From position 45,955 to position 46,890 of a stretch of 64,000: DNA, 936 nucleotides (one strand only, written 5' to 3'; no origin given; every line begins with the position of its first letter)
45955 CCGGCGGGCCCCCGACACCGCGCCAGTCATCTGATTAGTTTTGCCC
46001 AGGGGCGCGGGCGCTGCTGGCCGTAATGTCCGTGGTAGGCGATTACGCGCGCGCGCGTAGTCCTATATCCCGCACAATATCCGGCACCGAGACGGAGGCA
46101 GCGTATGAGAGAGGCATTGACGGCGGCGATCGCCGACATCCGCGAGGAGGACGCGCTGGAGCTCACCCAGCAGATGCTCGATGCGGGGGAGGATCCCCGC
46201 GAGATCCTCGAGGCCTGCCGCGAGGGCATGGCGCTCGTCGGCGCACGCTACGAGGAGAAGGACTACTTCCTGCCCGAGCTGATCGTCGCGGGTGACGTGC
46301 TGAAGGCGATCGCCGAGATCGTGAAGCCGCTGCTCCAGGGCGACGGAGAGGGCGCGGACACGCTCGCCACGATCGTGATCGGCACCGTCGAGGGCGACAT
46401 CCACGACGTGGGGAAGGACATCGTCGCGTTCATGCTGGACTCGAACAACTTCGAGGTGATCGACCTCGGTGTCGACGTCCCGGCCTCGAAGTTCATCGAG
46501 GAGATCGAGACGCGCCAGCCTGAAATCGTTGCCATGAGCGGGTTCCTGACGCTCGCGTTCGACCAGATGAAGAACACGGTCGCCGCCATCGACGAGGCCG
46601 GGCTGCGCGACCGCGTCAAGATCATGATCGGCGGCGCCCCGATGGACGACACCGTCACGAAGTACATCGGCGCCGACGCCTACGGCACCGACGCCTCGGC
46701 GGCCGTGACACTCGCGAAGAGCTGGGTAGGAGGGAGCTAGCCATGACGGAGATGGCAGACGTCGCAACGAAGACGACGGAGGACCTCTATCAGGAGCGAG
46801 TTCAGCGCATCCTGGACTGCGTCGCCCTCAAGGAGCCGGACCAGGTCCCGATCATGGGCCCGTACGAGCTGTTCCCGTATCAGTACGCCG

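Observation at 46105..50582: Corrinoid methyltransferase module with one methyltransferase but two different cobalamin-reactivation proteins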

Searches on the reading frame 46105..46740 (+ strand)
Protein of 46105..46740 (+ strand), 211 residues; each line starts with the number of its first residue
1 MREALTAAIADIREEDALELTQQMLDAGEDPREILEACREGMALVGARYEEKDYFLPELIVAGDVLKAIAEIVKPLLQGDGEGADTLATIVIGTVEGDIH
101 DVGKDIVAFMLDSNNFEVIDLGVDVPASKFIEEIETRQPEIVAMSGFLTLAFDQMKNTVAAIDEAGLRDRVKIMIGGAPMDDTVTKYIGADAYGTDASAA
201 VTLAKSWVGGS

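Call 3: search_protein_families(library=pfam, proteins=[window:46105-46740:+], max_evalue=0.01)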
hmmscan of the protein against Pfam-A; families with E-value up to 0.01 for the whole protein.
window:46105-46740:+ (211 aa): 2 families
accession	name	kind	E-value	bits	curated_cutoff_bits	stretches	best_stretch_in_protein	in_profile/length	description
PF02310.24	B12-binding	-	1.4e-22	80.2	32.1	1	89-201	2-120/121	B12 binding domain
PF02607.22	B12-binding_2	-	5.4e-14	52.6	23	1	2-73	2-73/74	B12 binding domain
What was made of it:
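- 46105..46740 (+): Corrinoid (cobalamin) carrier protein, 211 aa, His-on type (DIHDVG = DxHxxG). Pfam B12-binding_2 + B12-binding (call 3).
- Checked: Corrinoid protein (CP), 46105-46740 (211 aa): Pfam B12-binding_2 (5e-14) and B12-binding (1e-22) (call 3).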

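Call 4: search_protein_families(library=ncbifam, proteins=[window:46105-46740:+], max_evalue=0.01)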
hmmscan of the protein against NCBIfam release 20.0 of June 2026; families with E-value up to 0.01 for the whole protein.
window:46105-46740:+ (211 aa): 13 families
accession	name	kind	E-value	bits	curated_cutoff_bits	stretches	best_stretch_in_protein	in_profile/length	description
TIGR02370.1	pyl_corrinoid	subfamily_domain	8.1e-49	165.7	215.3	1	5-200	2-197/197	methyltransferase cognate corrinoid protein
NF041607.1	dimeth_corrin_MtbC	equivalog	1.3e-46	158.7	350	1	6-206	2-201/203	dimethylamine corrinoid protein MtbC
NF047996.1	corrin_MtgC_2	exception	3.2e-44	151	370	1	19-206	22-208/212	glycine betaine-specific corrinoid protein MtgC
NF047995.1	corrinoid_MtgC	exception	2.4e-36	125.2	310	1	3-207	6-212/215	glycine betaine-specific corrinoid protein MtgC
TIGR02082.1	metH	equivalog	8.4e-36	123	1010.85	1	23-205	668-855/1182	methionine synthase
NF007024.0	PRK09490.1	equivalog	5.8e-32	110.5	1497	1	3-206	667-874/1234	methionine synthase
NF040669.1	MtaC2_Meth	equivalog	9.4e-32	110.4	450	1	9-206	50-244/267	methanol--corrinoid protein MtaC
NF040655.1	MtaC_Meth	equivalog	1.6e-28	99.5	420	1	4-206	38-236/253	methanol--corrinoid protein MtaC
NF002612.0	PRK02261.1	equivalog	1.9e-12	46.9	110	1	88-178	4-93/148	methylaspartate mutase subunit S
TIGR01501.1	MthylAspMutase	equivalog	1e-08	35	135.8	1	88-177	2-90/134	methylaspartate mutase subunit S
NF052385.1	Lys_5_6_beta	equivalog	2.5e-06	27.4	280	1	114-200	137-226/241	lysine 5,6-aminomutase subunit beta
NF040743.1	ornith_mutase_E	equivalog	9.9e-05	20.5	800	1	89-195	597-711/730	D-ornithine 4,5-aminomutase subunit OraE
NF052513.1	TransRegCarH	equivalog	0.00048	19.5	400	1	82-191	159-262/274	HTH-type transcriptional repressor CarH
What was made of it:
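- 46105..46740 (+): NCBIfam TIGR02370 scores 165.7 bits, below its cut-off of 215 (call 4).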

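Call 9: search_solved_structures(query=window:46105-46740:+, max_evalue=1e-10)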
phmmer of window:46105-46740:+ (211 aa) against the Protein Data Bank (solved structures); distinct sequences matched with E-value up to 1e-10: 16.
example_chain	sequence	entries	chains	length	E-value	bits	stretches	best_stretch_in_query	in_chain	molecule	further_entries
4jgi_A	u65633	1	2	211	1.5e-46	162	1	7-209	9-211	Putative uncharacterized protein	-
1y80_A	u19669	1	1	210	8e-45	156.3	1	3-205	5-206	Predicted cobalamin binding protein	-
7xcn_M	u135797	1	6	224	5.3e-40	140.6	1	7-206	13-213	Trimethylamine methyltransferase corrinoid protein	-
3ezx_A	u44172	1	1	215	4.4e-28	101.7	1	15-204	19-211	Monomethylamine corrinoid protein 1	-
1bmt_A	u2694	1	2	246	2.7e-27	99.1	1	5-183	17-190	METHIONINE SYNTHASE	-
3bul_A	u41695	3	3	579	1.6e-26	96.6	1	5-183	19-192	Methionine synthase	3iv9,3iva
1k7y_A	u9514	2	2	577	5.5e-25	91.6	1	5-183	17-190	methionine synthase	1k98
2i2x_B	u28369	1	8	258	1.3e-22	83.8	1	7-210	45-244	Methyltransferase 1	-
8ssd_A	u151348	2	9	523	2.5e-20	76.4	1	13-183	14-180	Methionine synthase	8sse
9cbp_A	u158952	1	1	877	4.2e-20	75.7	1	19-183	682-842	Methionine synthase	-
8ssc_A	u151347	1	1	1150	6.7e-20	75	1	19-183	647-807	Methionine synthase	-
9ssp_A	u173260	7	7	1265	7.5e-20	74.9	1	31-195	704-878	Methionine synthase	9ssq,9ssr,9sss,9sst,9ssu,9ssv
9cbq_A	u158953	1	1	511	1.5e-19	73.8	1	13-183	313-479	Methionine synthase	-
9cbo_A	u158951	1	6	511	2.1e-19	73.4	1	13-183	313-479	Methionine synthase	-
9cbr_A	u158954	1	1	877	2.4e-19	73.2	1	19-183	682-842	Methionine synthase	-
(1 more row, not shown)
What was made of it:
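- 46105..46740 (+): Best PDB hits are 4JGI at 1.5e-46 and 1Y80 at 8e-45 (call 9).
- On MtaC/MtbC-type corrinoid protein: PDB 4JGI at 1.5e-46 (call 9).
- Checked: The best PDB hit is 4JGI at 1.5e-46 (call 9).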
